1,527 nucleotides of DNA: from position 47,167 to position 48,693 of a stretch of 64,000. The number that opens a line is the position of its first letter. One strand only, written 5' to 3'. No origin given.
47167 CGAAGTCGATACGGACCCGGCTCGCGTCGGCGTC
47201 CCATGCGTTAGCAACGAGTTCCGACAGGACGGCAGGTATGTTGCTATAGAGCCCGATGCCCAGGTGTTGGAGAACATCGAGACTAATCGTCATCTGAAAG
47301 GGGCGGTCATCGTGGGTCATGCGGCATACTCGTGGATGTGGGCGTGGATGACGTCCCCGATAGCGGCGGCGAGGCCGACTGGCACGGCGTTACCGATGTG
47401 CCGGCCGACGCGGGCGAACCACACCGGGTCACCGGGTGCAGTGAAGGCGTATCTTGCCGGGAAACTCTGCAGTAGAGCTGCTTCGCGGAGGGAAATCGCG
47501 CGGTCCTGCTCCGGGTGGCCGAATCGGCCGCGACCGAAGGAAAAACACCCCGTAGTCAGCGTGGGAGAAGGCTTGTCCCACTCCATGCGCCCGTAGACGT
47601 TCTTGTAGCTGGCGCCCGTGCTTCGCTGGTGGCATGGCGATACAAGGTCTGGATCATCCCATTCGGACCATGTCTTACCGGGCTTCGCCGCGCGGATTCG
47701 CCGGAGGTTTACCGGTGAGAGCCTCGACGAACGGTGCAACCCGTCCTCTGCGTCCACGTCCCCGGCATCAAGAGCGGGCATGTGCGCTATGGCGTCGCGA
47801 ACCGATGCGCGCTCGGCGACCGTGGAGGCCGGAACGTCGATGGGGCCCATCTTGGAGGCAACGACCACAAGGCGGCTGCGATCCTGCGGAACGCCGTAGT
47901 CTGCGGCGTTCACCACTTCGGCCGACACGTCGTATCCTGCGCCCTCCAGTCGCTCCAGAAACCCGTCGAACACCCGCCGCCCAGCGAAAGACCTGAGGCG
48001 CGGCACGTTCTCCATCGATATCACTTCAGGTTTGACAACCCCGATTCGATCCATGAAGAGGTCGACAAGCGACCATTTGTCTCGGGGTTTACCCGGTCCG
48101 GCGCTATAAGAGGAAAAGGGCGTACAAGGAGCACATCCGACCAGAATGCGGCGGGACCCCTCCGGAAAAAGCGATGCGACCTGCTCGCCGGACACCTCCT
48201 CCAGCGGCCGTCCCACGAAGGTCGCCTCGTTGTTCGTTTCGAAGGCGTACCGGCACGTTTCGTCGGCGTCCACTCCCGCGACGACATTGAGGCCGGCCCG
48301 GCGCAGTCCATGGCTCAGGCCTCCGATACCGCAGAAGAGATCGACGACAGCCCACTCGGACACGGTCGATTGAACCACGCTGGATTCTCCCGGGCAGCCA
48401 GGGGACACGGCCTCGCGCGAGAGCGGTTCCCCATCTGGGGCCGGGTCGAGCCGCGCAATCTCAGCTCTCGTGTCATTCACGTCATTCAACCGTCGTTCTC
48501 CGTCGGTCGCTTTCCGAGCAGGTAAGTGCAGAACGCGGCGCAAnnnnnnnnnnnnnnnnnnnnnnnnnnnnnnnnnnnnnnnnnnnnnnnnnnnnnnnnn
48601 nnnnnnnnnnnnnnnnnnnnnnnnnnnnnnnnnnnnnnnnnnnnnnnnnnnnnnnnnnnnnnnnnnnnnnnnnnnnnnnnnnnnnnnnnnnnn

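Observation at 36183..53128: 17-kb, nine-gene co-directional operon: a DUF1156 methylase / DUF499 ATPase / SNF2-DUF3883 helicase set joined with a second (C5) methylase, a GHKL-nuclease and a KAP NTPase. Candidate undescribed methylation-linked defence system.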

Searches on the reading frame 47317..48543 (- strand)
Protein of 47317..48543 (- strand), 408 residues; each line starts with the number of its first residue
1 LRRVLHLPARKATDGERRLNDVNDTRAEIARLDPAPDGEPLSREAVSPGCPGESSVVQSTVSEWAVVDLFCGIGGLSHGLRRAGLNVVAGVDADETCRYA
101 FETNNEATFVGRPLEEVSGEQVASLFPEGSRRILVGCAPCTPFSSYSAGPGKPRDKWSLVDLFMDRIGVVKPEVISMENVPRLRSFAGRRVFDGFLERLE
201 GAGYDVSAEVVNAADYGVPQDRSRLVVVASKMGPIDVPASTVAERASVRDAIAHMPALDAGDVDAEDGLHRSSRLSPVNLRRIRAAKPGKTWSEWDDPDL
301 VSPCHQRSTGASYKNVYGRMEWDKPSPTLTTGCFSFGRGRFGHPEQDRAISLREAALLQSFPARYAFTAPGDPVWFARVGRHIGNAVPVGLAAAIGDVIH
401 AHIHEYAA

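Call 4: search_protein_families(library=pfam, proteins=[window:47317-48543:-], max_evalue=0.01)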
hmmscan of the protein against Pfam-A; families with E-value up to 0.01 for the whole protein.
window:47317-48543:- (408 aa): 1 family
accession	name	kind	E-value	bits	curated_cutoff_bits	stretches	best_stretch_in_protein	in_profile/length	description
PF00145.23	DNA_methylase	-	9.1e-51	173.6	22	1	66-399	3-322/324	C-5 cytosine-specific DNA methylase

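Call 5: search_protein_families(library=padloc, proteins=[window:47317-48543:-], max_evalue=0.01)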
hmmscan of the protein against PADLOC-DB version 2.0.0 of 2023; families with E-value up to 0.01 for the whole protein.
window:47317-48543:- (408 aa): 60 families (the best 25 are shown)
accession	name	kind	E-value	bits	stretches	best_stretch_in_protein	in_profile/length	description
PDLC02651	DrmMII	-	2.2e-80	268.3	1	65-403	4-357/371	DrmMII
PDLC03378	MTase_II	-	1.8e-78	262.2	1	65-405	4-332/344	Type II methyltransferase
PDLC00033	DruM2|DruM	-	1.4e-67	226.5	1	56-401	14-362/368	DNA cytosine methylase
PDLC03234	MTase_II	-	4.7e-61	205.1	2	64-265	5-212/375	Type II methyltransferase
PDLC03326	MTase_II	-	2.8e-49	166.4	1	66-403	7-376/412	Type II methyltransferase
PDLC03237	MTase_II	-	5.9e-44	148.3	2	59-236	789-974/1036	Type II methyltransferase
PDLC03272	MTase_II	-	1.6e-43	147.3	1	59-404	70-391/407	Type II methyltransferase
PDLC00026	DruM2|DruM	-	5.6e-38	129.3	1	63-405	4-320/336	DNA cytosine methylase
PDLC00030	DruM2|DruM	-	1.7e-35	120.9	2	65-229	7-183/380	DNA cytosine methylase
PDLC03279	MTase_II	-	7.6e-35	118.3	2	64-259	3-201/587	Type II methyltransferase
PDLC02650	DrmMII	-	6.5e-31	105.7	2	195-400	207-415/435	DrmMII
PDLC00027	DruM2|DruM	-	2.2e-30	104.2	2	56-229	4-170/361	DNA cytosine methylase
PDLC02649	DrmMII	-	5.1e-30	102.8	3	133-263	118-255/422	DrmMII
PDLC00031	DruM2|DruM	-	4e-29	99.8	2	56-229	4-170/361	DNA cytosine methylase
PDLC03343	MTase_II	-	3.3e-28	96.8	2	66-231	8-168/462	Type II methyltransferase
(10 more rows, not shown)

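Call 7: search_protein_families(library=ncbifam, proteins=[window:47317-48543:-], max_evalue=0.01)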
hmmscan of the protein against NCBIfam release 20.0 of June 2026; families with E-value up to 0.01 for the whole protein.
window:47317-48543:- (408 aa): 2 families
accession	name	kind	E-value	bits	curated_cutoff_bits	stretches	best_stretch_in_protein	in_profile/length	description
TIGR00675.1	dcm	superfamily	3.9e-35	122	100.65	1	66-397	1-327/329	DNA (cytosine-5-)-methyltransferase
NF007772.0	PRK10458.1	subfamily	0.00035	19.2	710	0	163-227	208-283/472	DNA cytosine methylase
